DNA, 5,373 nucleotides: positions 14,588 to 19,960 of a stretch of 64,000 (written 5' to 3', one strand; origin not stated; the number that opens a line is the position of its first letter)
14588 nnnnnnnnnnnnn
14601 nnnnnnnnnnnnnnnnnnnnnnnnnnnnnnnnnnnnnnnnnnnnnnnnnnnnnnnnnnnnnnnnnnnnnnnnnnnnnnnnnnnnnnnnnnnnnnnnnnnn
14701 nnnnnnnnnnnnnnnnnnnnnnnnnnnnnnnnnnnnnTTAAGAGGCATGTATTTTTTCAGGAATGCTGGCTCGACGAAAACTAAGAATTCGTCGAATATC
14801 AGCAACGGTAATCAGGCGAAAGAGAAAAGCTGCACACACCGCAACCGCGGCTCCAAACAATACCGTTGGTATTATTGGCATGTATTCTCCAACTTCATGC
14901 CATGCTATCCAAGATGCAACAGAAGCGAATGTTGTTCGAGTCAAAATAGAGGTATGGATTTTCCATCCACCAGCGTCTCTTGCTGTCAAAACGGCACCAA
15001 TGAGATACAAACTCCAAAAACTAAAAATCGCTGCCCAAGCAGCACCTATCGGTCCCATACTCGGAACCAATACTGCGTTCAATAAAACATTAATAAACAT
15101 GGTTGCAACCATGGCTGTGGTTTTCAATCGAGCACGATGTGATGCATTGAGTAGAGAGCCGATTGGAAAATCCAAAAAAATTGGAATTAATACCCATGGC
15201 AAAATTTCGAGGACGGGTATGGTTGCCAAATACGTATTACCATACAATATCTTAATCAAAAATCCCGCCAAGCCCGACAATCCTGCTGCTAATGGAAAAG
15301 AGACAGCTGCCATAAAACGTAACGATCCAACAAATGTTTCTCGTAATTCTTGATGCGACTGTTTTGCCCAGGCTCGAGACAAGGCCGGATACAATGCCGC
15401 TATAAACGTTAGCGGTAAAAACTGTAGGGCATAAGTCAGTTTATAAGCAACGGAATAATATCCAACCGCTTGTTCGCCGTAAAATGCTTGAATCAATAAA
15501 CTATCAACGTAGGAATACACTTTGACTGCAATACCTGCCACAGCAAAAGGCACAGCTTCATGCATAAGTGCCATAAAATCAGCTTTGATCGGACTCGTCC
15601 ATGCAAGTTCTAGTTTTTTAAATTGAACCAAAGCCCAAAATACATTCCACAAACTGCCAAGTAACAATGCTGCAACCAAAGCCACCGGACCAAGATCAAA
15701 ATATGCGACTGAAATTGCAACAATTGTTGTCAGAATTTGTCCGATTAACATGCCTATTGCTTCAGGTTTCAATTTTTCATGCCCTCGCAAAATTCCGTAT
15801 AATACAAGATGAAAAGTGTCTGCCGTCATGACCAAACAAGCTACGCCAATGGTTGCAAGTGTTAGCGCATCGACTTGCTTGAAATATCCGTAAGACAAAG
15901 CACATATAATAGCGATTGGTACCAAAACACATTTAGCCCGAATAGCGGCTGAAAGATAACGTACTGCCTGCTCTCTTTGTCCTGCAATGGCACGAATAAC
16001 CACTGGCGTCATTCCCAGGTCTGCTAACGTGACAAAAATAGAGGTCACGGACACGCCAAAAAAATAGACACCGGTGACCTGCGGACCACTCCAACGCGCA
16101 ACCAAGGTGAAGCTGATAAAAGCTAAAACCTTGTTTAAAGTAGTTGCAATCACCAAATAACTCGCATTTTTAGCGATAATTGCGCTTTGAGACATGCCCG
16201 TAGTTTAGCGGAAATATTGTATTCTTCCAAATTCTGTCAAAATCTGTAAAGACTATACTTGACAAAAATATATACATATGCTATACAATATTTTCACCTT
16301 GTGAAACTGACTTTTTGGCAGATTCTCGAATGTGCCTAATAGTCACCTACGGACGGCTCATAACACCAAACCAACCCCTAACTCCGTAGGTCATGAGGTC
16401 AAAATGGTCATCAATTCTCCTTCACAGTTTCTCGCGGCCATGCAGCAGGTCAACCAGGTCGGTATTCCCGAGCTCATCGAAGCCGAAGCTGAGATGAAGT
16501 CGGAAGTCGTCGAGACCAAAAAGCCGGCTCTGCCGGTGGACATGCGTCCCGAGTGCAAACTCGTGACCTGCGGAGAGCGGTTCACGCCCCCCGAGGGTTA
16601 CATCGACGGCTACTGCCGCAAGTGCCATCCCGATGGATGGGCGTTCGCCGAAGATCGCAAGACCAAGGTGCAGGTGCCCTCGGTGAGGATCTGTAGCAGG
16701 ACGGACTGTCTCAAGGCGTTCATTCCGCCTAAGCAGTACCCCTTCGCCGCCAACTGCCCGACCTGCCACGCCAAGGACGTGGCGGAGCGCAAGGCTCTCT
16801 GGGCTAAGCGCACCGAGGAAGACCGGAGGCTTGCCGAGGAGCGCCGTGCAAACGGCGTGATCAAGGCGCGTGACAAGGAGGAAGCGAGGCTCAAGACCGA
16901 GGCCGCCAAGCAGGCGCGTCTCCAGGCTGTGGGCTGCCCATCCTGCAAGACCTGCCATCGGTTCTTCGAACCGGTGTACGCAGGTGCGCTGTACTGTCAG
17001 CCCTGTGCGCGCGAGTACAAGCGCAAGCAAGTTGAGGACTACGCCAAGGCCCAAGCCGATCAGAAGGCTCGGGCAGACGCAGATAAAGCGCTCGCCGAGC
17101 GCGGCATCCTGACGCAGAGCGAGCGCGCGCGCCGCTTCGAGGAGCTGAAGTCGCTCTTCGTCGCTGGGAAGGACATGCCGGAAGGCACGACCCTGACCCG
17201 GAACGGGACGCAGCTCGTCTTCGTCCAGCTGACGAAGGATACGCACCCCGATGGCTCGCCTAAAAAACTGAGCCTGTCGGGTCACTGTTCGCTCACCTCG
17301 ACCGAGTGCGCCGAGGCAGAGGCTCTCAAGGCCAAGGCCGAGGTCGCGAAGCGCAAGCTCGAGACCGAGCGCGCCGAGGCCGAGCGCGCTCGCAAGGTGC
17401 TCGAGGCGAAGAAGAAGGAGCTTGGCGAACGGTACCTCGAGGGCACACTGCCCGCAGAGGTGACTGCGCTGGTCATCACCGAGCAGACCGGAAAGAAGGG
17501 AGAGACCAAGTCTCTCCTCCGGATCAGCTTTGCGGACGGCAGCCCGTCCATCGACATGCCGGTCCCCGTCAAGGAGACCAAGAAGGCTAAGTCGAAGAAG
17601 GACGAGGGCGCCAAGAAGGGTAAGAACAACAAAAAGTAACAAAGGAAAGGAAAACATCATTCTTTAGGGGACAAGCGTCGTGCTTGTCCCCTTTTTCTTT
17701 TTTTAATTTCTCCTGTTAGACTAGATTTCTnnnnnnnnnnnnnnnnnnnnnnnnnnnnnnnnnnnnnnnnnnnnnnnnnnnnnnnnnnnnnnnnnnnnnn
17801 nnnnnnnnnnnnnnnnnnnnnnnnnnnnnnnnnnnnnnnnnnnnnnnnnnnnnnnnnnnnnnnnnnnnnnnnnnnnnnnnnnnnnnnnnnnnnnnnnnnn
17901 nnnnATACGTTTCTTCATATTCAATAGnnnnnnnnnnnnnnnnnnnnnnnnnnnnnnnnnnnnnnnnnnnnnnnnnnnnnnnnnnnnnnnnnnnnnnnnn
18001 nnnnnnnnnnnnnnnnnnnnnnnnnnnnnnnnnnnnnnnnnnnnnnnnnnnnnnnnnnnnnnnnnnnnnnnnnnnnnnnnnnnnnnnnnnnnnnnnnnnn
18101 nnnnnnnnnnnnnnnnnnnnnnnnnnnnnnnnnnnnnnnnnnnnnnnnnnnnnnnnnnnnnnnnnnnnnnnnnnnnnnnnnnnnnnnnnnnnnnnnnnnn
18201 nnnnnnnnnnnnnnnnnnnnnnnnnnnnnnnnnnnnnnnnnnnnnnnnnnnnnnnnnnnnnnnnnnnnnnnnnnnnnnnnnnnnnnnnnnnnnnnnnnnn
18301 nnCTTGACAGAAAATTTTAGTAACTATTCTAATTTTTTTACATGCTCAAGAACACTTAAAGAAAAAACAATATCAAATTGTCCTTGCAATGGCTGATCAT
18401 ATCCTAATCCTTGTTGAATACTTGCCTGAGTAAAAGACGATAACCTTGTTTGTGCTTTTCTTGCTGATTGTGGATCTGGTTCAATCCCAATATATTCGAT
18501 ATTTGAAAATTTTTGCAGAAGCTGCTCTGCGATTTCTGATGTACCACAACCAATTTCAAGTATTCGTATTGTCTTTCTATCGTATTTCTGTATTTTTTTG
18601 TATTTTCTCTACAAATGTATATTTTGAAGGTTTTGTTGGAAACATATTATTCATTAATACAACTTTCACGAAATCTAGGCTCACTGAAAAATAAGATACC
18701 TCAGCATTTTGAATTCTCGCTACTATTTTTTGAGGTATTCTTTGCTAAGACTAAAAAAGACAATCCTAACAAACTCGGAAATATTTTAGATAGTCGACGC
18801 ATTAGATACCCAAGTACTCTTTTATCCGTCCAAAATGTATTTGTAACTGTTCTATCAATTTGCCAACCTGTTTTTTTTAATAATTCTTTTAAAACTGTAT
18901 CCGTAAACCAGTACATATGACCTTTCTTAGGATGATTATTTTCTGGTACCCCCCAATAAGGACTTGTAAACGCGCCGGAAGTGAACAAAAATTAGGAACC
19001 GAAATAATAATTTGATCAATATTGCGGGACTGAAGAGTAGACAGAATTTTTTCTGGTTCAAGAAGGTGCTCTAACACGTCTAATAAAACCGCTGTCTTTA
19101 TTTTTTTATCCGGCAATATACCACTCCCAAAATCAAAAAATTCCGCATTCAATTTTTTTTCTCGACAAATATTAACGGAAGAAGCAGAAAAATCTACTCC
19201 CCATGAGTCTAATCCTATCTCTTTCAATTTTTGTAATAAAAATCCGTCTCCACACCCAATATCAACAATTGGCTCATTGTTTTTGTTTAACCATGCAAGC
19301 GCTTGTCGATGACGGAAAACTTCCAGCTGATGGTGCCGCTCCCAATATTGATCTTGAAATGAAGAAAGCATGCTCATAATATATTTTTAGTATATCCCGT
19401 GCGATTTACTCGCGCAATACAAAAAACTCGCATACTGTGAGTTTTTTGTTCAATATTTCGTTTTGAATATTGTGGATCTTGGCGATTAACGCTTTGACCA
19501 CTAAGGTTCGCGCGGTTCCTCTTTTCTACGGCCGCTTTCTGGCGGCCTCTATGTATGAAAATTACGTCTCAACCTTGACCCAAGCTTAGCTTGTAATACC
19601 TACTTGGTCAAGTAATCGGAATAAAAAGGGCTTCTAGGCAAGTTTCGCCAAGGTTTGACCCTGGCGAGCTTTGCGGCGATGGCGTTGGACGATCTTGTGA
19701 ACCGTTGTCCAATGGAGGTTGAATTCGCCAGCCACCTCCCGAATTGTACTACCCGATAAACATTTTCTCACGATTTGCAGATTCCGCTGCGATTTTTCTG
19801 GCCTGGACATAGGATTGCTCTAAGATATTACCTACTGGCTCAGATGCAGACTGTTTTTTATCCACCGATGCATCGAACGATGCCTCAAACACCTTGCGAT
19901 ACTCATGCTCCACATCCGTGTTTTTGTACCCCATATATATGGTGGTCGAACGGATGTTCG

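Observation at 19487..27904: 8.4-kb integrase-bearing island inserted in the 3' end of ribosomal protein gene rpsI, flanked by 20-bp direct repeats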

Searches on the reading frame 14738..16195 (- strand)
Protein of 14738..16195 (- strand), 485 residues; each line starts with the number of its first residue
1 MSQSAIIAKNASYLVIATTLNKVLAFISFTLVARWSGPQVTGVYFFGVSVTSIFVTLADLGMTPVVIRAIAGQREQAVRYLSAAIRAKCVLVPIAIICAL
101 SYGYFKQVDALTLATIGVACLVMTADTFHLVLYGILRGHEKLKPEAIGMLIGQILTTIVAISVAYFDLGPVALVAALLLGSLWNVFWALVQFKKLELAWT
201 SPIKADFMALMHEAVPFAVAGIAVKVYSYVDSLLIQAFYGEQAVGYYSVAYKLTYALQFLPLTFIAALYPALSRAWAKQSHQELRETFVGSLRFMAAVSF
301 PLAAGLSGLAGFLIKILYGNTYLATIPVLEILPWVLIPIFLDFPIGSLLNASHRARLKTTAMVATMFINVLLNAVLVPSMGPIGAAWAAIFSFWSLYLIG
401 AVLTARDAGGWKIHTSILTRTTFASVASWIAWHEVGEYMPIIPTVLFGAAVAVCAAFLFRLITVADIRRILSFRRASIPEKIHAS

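Call 46: search_protein_families(library=pfam, proteins=[window:14738-16195:-], max_evalue=0.01)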
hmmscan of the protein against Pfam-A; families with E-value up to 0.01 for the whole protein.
window:14738-16195:- (485 aa): 4 families
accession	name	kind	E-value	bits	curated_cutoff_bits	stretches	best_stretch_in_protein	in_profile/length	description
PF01943.22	Polysacc_synt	-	2.3e-32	113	28.2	1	8-276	2-274/274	Polysaccharide biosynthesis protein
PF13440.11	Polysacc_synt_3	-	7.1e-23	81.7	23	1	32-326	2-292/293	Polysaccharide biosynthesis protein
PF03023.19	MurJ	-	3.6e-10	39.5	27.4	1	81-427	66-428/451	Lipid II flippase MurJ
PF01554.23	MatE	-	4.6e-10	39.8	24.9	1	216-374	1-160/161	MatE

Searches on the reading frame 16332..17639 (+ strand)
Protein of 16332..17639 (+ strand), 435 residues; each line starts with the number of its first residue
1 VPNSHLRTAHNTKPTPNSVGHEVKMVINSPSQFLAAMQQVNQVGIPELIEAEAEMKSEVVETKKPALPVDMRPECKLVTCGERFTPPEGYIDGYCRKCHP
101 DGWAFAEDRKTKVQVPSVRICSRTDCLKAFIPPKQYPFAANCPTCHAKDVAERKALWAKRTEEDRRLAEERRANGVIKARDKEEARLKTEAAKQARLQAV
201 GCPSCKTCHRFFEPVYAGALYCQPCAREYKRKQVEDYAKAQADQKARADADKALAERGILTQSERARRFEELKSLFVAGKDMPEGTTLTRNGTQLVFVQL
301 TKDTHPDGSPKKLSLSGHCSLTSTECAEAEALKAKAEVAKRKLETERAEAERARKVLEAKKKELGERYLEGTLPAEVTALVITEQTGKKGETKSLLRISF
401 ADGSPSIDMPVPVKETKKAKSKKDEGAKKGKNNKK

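Call 46: search_protein_families(library=pfam, proteins=[window:16332-17639:+], max_evalue=0.01)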
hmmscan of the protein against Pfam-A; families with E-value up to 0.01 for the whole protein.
window:16332-17639:+ (435 aa): 1 family
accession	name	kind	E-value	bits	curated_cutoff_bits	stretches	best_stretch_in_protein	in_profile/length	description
PF24445.1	DUF7564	-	2.9e-06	28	32.2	1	75-124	6-54/76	Family of unknown function (DUF7564)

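Call 53: search_protein_families(library=phrogs, proteins=[window:16332-17639:+], max_evalue=0.001)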
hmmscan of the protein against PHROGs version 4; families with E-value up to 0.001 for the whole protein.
window:16332-17639:+ (435 aa): 0 families

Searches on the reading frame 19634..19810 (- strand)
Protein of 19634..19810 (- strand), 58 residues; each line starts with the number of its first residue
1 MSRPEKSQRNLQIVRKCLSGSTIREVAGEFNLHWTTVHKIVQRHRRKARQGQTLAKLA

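Call 6: search_protein_families(library=pfam, proteins=[window:19634-19810:-], max_evalue=0.01)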
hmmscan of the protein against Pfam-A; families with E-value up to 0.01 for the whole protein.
window:19634-19810:- (58 aa): 6 families
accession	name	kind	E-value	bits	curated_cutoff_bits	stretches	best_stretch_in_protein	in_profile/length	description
PF13542.12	HTH_Tnp_ISL3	-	3.2e-07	30.1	27.4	1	12-44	19-50/51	Helix-turn-helix domain of transposase family ISL3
PF13384.12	HTH_23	-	6.6e-06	26.2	24.6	1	6-46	3-43/50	Homeodomain-like domain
PF13518.12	HTH_28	-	4.2e-05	24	25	1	11-43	3-35/52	Helix-turn-helix domain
PF08765.17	Mor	-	0.00094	19.6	24.9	1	5-50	57-101/107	Mor transcription activator family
PF24964.1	DUF7769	-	0.0035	17.4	27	1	18-51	22-55/55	Domain of unknown function (DUF7769)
PF00196.25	GerE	-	0.0077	16.3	23.5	1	7-46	4-43/57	Bacterial regulatory proteins, luxR family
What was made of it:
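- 19634..19810 (-): Small HTH protein (58 aa) between int and attL. The function is inferred: recombination directionality factor or regulator. Pfam HTH_Tnp_ISL3, HTH_23 and Mor (call 6).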

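Call 53: search_protein_families(library=phrogs, proteins=[window:19634-19810:-], max_evalue=0.001)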
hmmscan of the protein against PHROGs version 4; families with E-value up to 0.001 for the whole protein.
window:19634-19810:- (58 aa): 2 families
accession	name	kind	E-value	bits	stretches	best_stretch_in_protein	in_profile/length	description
phrog_836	-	transcription regulation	2.6e-05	25.4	1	7-52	83-129/133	late transcriptional activator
phrog_532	-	transcription regulation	2.7e-05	25.3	1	5-50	79-124/132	late transcriptional activator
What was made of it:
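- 19634..19810 (-): PHROG late transcriptional activator (call 53).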
